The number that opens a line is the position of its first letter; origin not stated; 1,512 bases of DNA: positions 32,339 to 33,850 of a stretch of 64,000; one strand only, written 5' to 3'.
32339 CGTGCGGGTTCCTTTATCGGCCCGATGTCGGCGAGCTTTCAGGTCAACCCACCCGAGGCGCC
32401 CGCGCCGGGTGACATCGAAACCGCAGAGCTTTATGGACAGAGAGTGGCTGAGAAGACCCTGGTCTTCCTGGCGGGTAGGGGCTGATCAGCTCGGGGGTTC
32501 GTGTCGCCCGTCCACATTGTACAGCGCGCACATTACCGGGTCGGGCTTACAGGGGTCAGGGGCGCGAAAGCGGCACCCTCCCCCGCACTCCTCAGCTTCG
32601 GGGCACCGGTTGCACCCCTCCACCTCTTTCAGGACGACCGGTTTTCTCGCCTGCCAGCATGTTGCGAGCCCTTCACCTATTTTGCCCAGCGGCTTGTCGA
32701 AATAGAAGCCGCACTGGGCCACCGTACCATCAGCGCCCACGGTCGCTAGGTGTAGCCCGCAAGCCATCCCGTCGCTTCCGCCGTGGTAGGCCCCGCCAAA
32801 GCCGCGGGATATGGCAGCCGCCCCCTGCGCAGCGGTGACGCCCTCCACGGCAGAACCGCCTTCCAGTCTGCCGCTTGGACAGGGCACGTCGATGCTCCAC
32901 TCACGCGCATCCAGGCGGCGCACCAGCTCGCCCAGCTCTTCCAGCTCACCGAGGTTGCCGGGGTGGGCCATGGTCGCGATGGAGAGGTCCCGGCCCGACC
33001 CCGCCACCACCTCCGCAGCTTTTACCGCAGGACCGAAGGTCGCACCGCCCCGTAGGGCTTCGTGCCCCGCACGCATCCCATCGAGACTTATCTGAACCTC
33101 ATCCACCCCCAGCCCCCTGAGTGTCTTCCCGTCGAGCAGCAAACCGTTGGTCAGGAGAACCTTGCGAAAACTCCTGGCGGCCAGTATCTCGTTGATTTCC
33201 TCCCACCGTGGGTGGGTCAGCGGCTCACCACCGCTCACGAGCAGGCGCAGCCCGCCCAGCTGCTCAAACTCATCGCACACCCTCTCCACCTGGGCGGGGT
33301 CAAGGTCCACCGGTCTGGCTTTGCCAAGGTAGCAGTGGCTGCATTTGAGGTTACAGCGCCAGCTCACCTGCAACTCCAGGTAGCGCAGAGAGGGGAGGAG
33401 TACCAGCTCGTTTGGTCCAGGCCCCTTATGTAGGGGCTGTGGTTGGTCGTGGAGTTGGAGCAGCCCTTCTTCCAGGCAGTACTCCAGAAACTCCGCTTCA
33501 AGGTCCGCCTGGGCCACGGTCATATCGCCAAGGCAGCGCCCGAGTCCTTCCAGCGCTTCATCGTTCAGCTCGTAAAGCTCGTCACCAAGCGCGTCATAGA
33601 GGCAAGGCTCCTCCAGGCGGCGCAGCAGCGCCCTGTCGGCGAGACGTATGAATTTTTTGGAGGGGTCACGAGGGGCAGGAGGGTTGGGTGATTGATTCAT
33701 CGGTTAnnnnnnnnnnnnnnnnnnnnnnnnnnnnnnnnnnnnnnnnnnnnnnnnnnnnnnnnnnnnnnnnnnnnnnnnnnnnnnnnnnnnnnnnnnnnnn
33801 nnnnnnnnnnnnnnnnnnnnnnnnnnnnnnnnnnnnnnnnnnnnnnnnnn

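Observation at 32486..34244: Compact RiPP-like cassette: unannotated 20-aa Cys-rich peptide, 9-Cys protein, RRE-radical SAM-SPASM enzyme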

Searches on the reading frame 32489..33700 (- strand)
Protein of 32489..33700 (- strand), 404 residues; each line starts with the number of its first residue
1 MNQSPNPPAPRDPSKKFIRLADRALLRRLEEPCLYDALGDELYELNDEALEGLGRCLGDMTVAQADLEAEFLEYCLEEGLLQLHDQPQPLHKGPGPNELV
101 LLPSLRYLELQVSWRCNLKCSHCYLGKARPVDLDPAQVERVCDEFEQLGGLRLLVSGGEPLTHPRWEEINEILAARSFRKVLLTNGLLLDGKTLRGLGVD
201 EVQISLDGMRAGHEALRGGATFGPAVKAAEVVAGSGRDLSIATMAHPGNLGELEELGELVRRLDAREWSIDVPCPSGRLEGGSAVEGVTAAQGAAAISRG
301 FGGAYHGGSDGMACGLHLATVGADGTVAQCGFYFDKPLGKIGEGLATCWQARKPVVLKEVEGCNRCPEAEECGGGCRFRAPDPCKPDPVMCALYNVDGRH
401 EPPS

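Call 6: search_protein_families(library=ncbifam, proteins=[window:32489-33700:-], max_evalue=1)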
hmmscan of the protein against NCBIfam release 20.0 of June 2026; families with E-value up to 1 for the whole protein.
window:32489-33700:- (404 aa): 63 families (the best 25 are shown)
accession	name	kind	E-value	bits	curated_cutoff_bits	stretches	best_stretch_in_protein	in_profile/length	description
TIGR04051.1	rSAM_NirJ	equivalog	2e-17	63.2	515.45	1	114-264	10-167/354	heme d1 biosynthesis radical SAM protein NirJ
TIGR03962.1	mycofact_rSAM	equivalog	2.7e-17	63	265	1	110-278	16-190/339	mycofactocin radical SAM maturase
TIGR04055.1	rSAM_NirJ2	equivalog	4.4e-17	62.6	500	2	115-278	9-179/326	putative heme d1 biosynthesis radical SAM protein NirJ2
TIGR04545.1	rSAM_ahbD_hemeb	equivalog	4.9e-17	62.4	500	1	111-281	5-183/339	heme b synthase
TIGR04133.1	rSAM_w_lipo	hypoth_equivalog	2.2e-16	59.7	425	1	104-279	22-208/350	TIGR04133 family radical SAM/SPASM protein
TIGR02109.1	PQQ_syn_pqqE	equivalog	4.8e-16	58.6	381.35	1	110-267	11-176/358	pyrroloquinoline quinone biosynthesis protein PqqE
TIGR04250.1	SCM_rSAM_ScmE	equivalog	1.2e-15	57.3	400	1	106-260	3-165/358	SynChlorMet cassette radical SAM/SPASM protein ScmE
TIGR04546.1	rSAM_ahbC_deAc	equivalog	2e-15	56.5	650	1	112-256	45-196/390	12,18-didecarboxysiroheme deacetylase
TIGR04054.1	rSAM_NirJ1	equivalog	5.4e-15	54.9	650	1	112-262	42-199/387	putative heme d1 biosynthesis radical SAM protein NirJ1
NF050035.1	rSAM_WgK_link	exception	8.8e-15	54.6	650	1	108-284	11-195/367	radical SAM/SPASM peptide maturase WgkB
TIGR04317.1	W_rSAM_matur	equivalog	2.7e-14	53.1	380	1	104-223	2-127/349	tungsten cofactor oxidoreductase radical SAM maturase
NF049973.1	radical_Rv1681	equivalog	2.7e-14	52.8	380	1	110-264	76-238/326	Rv1681 family radical SAM protein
TIGR04347.1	pseudo_SAM_Halo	equivalog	3.1e-13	49.7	525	1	112-258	44-197/390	TIGR04347 family pseudo-SAM/SPASM protein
TIGR04053.2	TIGR04053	equivalog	3.2e-13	49.7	395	1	115-280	17-193/366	TIGR04053 family radical SAM/SPASM domain-containing protein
TIGR02666.1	moaA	equivalog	3.7e-13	49.1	284.05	1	105-211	9-127/336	GTP 3',8-cyclase MoaA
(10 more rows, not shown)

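Call 7: search_protein_families(library=pfam, proteins=[window:32489-33700:-], max_evalue=1)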
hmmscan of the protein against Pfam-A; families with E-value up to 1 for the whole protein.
window:32489-33700:- (404 aa): 2 families
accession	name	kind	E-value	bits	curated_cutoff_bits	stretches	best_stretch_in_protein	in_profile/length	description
PF04055.27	Radical_SAM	-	5.4e-17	62.9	29.5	1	115-258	6-164/166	Radical SAM superfamily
PF13353.11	Fer4_12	-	0.12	13.1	22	1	116-174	15-75/137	4Fe-4S single cluster domain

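Call 11: find_homologous_proteins(query=window:32489-33700:-)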
Query window:32489-33700:- (404 aa): 1599 proteins with E <= 0.001 among 8000 candidates; the best 120 are listed.
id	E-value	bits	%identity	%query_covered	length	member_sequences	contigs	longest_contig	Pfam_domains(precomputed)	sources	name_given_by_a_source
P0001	1.7e-275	932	100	100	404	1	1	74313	PF04055.28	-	-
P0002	3.6e-151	522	64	96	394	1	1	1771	PF04055.28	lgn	-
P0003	5.5e-149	515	63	94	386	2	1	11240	PF04055.28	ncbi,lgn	-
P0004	2.6e-147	509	61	95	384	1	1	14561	PF04055.28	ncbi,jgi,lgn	-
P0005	5.5e-147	508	61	95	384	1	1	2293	PF04055.28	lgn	-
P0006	3.2e-146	506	61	95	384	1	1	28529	PF04055.28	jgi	jgi:radical SAM protein with 4Fe4S-binding SPASM domain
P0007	1.6e-145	503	60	95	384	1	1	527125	PF04055.28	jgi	jgi:radical SAM protein with 4Fe4S-binding SPASM domain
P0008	1.9e-144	500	60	94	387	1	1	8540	PF04055.28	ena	-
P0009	2.0e-144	500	60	95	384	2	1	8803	PF04055.28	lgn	-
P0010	2.2e-144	500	60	95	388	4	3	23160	PF04055.28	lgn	-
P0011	2.7e-144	499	61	95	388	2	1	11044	PF04055.28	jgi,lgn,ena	-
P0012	7.1e-144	498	61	95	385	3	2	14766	PF04055.28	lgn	-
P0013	4.7e-143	495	59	95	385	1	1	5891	PF04055.28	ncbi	-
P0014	6.5e-143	495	61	95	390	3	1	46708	PF04055.28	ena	-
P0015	1.3e-142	494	59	94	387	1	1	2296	PF04055.28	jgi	jgi:radical SAM protein with 4Fe4S-binding SPASM domain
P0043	1.2e-136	474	59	93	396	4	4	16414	PF04055.28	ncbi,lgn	ncbi:radical SAM protein [Desulfarculus baarsii]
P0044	1.5e-136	474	58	98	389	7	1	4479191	PF04055.28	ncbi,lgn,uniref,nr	ncbi:radical SAM/SPASM domain-containing protein [Desulfoferula mesophila]|uniref:Radical SAM/SPASM 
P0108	1.3e-102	362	46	94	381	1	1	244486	PF04055.28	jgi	jgi:radical SAM protein with 4Fe4S-binding SPASM domain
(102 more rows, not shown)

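Call 16: find_related_loci(query=A1, collection=genome_contigs, flank=4000)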
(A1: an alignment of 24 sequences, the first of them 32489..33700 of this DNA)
Query A1 (404 aa) in genome_contigs; peptide patterns used: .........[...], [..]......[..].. (x = any residue, [..] = any of these).
599 stretches matched a pattern (row limit reached: there are more); 555 encode a relative of the query (tblastn E <= 1e-3); the best 80 are kept; 80 distinct loci.
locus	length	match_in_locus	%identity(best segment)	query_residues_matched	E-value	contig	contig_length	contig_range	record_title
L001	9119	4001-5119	60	16-392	3e-142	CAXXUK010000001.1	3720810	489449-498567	MAG: uncultured Desulfarculus sp. isolate 3a7ab5cd-f803-44bf-9707-e1e124c3bf9f genome assembly, contig: contig_1, whole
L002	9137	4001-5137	59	16-393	2e-137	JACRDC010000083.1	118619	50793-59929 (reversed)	MAG: Desulfarculus sp. isolate NC_groundwater_1662_Pr3_B-0.1um_67_139 SR-2_scaffold_141_2173057, whole genome shotgun se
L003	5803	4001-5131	63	16-396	2e-135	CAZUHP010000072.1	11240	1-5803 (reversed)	MAG TPA_asm: uncultured Desulfarculaceae bacterium isolate SRP338002_co1_115 genome assembly, contig: NODE_5431_length_1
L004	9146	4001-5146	58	4-397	7e-134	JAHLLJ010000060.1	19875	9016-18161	MAG: Deltaproteobacteria bacterium isolate MAG101 NODE_3900_length_19875_cov_233.129768, whole genome shotgun sequence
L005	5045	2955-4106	58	7-395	5e-135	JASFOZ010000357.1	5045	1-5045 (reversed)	MAG: Desulfarculaceae bacterium isolate D0819M20remetaG_Bin_142 D0819M20remetaG_FD_scaffold_3012_c1, whole genome shotgu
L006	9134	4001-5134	61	16-397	2e-130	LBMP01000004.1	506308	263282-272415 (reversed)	Desulfocarbo indianensis strain SCBM scaffold4.1, whole genome shotgun sequence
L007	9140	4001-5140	58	14-397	9e-130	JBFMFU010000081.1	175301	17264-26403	MAG: Thermodesulfobacteriota bacterium isolate MAG279 MAG279_81, whole genome shotgun sequence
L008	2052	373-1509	61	15-397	8e-139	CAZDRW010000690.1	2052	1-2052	MAG TPA_asm: uncultured Desulfarculaceae bacterium isolate binchicken_co150_659 genome assembly, contig: NODE_221945_len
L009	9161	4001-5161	58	3-401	4e-129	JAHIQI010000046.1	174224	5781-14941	MAG: Proteobacteria bacterium isolate KR46_Ju.mb.16 KR46_Ju.mb.16_k141_55071, whole genome shotgun sequence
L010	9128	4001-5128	59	17-396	3e-126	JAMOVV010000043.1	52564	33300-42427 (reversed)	MAG: Desulfarculaceae bacterium isolate PIR-30_metabat2_scaf2bin.069 PIR-30_scaffold_178_c1, whole genome shotgun sequen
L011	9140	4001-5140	59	14-397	3e-126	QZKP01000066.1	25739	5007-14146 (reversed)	MAG: Desulfarculus sp. isolate SURF_10 Ga0104751_1002846, whole genome shotgun sequence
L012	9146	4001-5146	58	14-394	2e-125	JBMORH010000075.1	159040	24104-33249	MAG: Thermodesulfobacteriota bacterium isolate Betzabe_MAG175 MAG175_75, whole genome shotgun sequence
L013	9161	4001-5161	57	3-401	3e-124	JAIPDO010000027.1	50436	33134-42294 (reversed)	MAG: Desulfarculaceae bacterium isolate Tobar13.5m-G25 Tobar13-5m-20mill-C178, whole genome shotgun sequence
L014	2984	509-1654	48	11-396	1e-112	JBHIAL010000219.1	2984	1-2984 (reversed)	MAG: bacterium isolate K_2_bin.77 NODE_25147_length_2984_cov_12.323660, whole genome shotgun sequence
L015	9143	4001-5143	59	14-393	1e-132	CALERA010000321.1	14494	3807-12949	MAG TPA_asm: uncultured Desulfarculaceae bacterium isolate SRR3330206_bin.109_CONCOCT_v1.1_MAG genome assembly, contig:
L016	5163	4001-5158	45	15-394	3e-106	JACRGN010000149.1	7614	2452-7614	MAG: Nitrospinota bacterium isolate NC_groundwater_1752_Pr3_B-0.1um_39_30 SR-2_scaffold_141_1249827, whole genome shotgu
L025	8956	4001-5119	45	16-391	2e-99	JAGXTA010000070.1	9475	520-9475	MAG: Deltaproteobacteria bacterium isolate CROMO_BS_46_3 c_000000295596, whole genome shotgun sequence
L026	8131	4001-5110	45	20-396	8e-100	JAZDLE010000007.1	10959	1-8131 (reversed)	MAG: Nitrospirota bacterium isolate MEGAHIT-group-0.570 k141_13874674, whole genome shotgun sequence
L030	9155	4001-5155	42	8-399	3e-99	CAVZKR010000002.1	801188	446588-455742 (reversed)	MAG: uncultured Chloroflexia bacterium isolate MFD04408.bin.2.47 genome assembly, contig: contig_26527, whole genome sho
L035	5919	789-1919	43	15-396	5e-99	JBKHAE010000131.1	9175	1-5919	MAG: Desulfobacterales bacterium isolate D1M01_11 NODE_12067_length_9175_cov_6.598794, whole genome shotgun sequence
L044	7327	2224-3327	41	20-394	6e-98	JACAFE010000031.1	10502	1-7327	MAG: Nitrospirae bacterium isolate L.E.N.5_1 k119_247448, whole genome shotgun sequence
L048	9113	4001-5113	44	20-396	2e-97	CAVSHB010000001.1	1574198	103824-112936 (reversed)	MAG: uncultured Nitrospiraceae bacterium isolate MFD01476.bin.1.136 genome assembly, contig: contig_11828, whole genome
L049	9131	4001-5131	42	17-396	4e-97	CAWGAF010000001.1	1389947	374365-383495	MAG: uncultured Chloroflexia bacterium isolate MFD04408.bin.2.19 genome assembly, contig: contig_17373, whole genome sho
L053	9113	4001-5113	43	20-396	3e-97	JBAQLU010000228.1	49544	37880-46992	MAG: Thermodesulfovibrionales bacterium isolate MFD12052_ilm_asm_bin4 k127_41989, whole genome shotgun sequence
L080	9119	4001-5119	43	16-391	3e-96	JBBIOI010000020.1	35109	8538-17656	MAG: Deltaproteobacteria bacterium isolate TCS170221_bin_276 NODE_924_length_35109_cov_4.58116, whole genome shotgun seq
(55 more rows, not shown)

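Call 25: search_protein_families(library=pfam, proteins=[L002:5217-5567:+, L025:5404-6315:+, L026:5692-6189:-, L048:6616-7614:+, L004:3099-3440:+, L007:1507-3231:+, L035:2054-3046:+, L053:3391-3723:-], max_evalue=0.01)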
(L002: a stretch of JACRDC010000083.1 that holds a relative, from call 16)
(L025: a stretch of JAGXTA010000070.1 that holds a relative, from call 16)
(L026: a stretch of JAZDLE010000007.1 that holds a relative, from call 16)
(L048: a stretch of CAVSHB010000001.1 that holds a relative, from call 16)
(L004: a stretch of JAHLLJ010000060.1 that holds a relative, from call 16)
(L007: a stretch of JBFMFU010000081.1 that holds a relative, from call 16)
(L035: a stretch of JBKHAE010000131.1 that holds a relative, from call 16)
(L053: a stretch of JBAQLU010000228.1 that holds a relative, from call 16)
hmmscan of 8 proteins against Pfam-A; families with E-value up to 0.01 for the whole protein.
L002:5217-5567:+ (117 aa): 0 families

L025:5404-6315:+ (304 aa): 4 families
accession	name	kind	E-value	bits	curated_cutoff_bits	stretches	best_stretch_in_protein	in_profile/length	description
PF02655.19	ATP-grasp_3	-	2e-06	28.5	23.2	1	98-198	2-88/160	ATP-grasp domain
PF14397.11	ATPgrasp_ST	-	0.00097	18.9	31.4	0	96-176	18-102/278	Sugar-transfer associated ATP-grasp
PF14398.11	ATPgrasp_YheCD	-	0.0045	16.7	26.8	0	97-151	9-65/255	YheC/D like ATP-grasp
PF03133.20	TTL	-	0.0071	16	20.1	0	3-22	238-257/292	Tubulin-tyrosine ligase family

L026:5692-6189:- (165 aa): 5 families
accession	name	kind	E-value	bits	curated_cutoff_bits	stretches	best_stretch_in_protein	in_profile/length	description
PF02915.23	Rubrerythrin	-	1.2e-19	71.5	22.8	1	3-139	3-136/137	Rubrerythrin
PF09537.16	DUF2383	-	1.6e-08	35.1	30.8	1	6-50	9-53/111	Domain of unknown function (DUF2383)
PF13668.12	Ferritin_2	-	2.7e-06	28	24.7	1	4-138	7-134/138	Ferritin-like domain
PF07875.18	Coat_F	-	0.00027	21.5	25.7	0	95-132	9-46/63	Coat F domain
PF05974.18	DUF892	-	0.0017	18.9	23.7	1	8-131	15-141/159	Domain of unknown function (DUF892)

L048:6616-7614:+ (333 aa): 3 families
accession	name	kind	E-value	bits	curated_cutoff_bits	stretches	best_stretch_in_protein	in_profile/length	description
PF04055.27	Radical_SAM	-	8.8e-14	52.5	29.5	1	13-167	2-164/166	Radical SAM superfamily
PF13186.11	SPASM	-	7.3e-06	26.6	21.5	1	233-296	1-64/67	Iron-sulfur cluster-binding domain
PF13353.11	Fer4_12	-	0.00015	22.5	22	1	18-80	15-78/137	4Fe-4S single cluster domain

L004:3099-3440:+ (114 aa): 0 families

L007:1507-3231:+ (575 aa): 5 families
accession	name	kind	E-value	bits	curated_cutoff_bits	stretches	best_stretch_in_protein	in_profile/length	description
PF00005.33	ABC_tran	-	1.5e-32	113.5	25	1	332-479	3-137/137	ABC transporter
PF13304.12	AAA_21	-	1.5e-07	32.2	27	1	344-360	3-19/304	AAA domain, putative AbiEii toxin, Type IV TA system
PF02463.25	SMC_N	-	0.00012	22.1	40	0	342-357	26-41/220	RecF/RecN/SMC N terminal domain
PF13555.12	AAA_29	-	0.0082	16.3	27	0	342-357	24-39/61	P-loop containing region of AAA domain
PF13191.12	AAA_16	-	0.0087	17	32.6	0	341-493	25-156/167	AAA ATPase domain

L035:2054-3046:+ (331 aa): 3 families
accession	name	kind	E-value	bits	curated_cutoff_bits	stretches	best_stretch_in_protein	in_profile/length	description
PF04055.27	Radical_SAM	-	2.9e-13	50.8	29.5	1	32-140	3-120/166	Radical SAM superfamily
PF13186.11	SPASM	-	2e-12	47.6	21.5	1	235-293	1-64/67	Iron-sulfur cluster-binding domain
PF13353.11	Fer4_12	-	0.00022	22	22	1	36-91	15-73/137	4Fe-4S single cluster domain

L053:3391-3723:- (110 aa): 0 families

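Call 26: search_solved_structures(query=window:32489-33700:-, max_evalue=0.001)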
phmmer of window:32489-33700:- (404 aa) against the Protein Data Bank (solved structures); distinct sequences matched with E-value up to 0.001: 5.
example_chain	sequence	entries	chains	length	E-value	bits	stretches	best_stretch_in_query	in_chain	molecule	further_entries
6c8v_A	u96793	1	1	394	9.5e-10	41.1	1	99-267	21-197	Coenzyme PQQ synthesis protein E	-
6efn_A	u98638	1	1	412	8.9e-08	34.6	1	88-255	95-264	Sporulation killing factor maturation protein SkfB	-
7vob_C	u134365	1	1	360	1.3e-05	27.5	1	105-271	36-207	Cytosylglucuronate decarboxylase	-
7voc_C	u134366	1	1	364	1.3e-05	27.5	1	105-271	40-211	Cytosylglucuronate decarboxylase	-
7wzv_A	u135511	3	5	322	0.00082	21.6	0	108-207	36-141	4Fe-4S cluster-binding domain-containing protein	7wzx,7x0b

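Call 45: find_encoding_contigs(protein=P0044, flank=8000, max_places=2)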
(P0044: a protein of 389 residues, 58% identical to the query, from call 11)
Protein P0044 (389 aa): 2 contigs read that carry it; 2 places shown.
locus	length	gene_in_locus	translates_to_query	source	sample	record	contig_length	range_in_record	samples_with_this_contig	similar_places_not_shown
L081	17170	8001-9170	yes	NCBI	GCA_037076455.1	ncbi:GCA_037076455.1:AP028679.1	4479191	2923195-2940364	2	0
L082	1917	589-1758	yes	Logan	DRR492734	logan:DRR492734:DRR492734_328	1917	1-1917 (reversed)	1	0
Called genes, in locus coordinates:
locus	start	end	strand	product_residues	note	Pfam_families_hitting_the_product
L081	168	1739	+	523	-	PF00890:FAD_binding_2, PF01134:GIDA (weak), PF01266:DAO (weak), PF03486:HI0933_like, PF07992:Pyr_redox_2 (weak), PF12831:FAD_oxidored, PF02910:Succ_DH_flav_C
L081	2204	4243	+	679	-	PF01497:Peripla_BP_2, PF01955:CbiZ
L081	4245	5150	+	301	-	PF01497:Peripla_BP_2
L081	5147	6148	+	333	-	PF01032:FecCD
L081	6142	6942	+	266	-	PF00005:ABC_tran, PF13304:AAA_21 (faint)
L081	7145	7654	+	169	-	PF02643:DUF192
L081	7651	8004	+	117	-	-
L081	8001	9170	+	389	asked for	PF04055:Radical_SAM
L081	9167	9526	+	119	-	-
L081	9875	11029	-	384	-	PF03773:ArsP_1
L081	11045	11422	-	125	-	PF12840:HTH_20 (weak), PF01022:HTH_5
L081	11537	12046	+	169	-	PF13192:Thioredoxin_3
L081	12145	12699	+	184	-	PF09626:DHC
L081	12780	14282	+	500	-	PF00291:PALP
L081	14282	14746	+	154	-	PF03061:4HBT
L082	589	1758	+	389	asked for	PF04055:Radical_SAM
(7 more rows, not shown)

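Call 46: find_encoding_contigs(protein=P0108, flank=8000, max_places=2)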
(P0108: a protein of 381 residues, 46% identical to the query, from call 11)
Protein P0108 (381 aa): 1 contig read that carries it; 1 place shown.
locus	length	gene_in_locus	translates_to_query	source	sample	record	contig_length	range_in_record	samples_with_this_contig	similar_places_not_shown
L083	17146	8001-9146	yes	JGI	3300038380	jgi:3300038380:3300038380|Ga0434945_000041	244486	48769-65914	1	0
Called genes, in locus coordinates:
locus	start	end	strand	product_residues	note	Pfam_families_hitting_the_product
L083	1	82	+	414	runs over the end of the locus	PF12704:MacB_PCD, PF02687:FtsX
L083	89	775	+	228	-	PF00005:ABC_tran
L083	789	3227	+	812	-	PF02861:Clp_N, PF13191:AAA_16 (weak), PF00004:AAA, PF17871:AAA_lid_9, PF07724:AAA_2, PF00004:AAA, PF07728:AAA_5, PF10431:ClpB_D2-small, +11 more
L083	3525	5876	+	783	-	PF07244:POTRA, PF08478:POTRA_1 (faint), PF07244:POTRA, PF08479:POTRA_2 (faint), PF07244:POTRA, PF01103:Omp85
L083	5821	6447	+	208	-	PF03938:OmpH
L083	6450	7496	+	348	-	PF04613:LpxD, PF00132:Hexapep, PF25084:LbH_EIF2B, PF25087:GMPPB_C (weak), PF00132:Hexapep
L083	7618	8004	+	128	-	-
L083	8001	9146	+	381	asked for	PF04055:Radical_SAM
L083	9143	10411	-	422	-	PF04607:RelA_SpoT (weak)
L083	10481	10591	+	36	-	-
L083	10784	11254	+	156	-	-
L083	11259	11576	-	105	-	PF07498:Rho_N (weak)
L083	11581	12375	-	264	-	-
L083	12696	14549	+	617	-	PF17757:UvrB_inter, PF27431:UvrB_3rd, PF00271:Helicase_C, PF12344:UvrB, PF02151:UVR (weak)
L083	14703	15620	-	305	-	PF00034:Cytochrom_C (faint), PF13442:Cytochrome_CBB3 (faint)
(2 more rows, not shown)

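Call 48: predict_structure(alignment_id=A4)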
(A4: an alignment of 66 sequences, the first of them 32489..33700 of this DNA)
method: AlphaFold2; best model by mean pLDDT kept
length: 404 residues; sequences in the alignment: 66
mean_pLDDT: 92.6   pTM: 0.91
mean pLDDT of the five models: 92.6, 92.0, 91.8, 91.4, 90.7
residues with pLDDT >= 90: 349; 70-90: 27; 50-70: 26; < 50: 2
segments of 3 or more residues with pLDDT < 50: none
pLDDT, mean of each block of 10 residues (from residue 1): 64 94 93 94 95 95 97 97 95 66 94 96 93 98 95 97 98 97 98 96 98 96 98 97 97 98 98 93 80 97 74 91 97 95 97 94 94 93 95 83 55
secondary structure, 60 per line:
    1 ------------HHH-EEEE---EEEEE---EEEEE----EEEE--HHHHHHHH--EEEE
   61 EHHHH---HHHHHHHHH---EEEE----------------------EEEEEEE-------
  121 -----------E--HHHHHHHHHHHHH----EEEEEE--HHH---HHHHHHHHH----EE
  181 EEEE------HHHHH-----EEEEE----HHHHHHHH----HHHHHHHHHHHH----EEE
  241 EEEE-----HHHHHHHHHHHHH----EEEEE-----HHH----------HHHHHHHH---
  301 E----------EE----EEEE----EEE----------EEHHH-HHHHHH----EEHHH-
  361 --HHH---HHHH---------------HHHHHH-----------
elements in order: E17-20 E24-28 E32-36 E41-44 H47-54 E57-61 H62-65 H69-77 E81-84 E107-113 H135-147 E152-157 H166-174 E179-184 H191-195 E201-205 H210-217 H222-233 E238-244 H250-262 E267-271 H290-297 E318-321 E326-328 H345-350 H369-372 H388-393
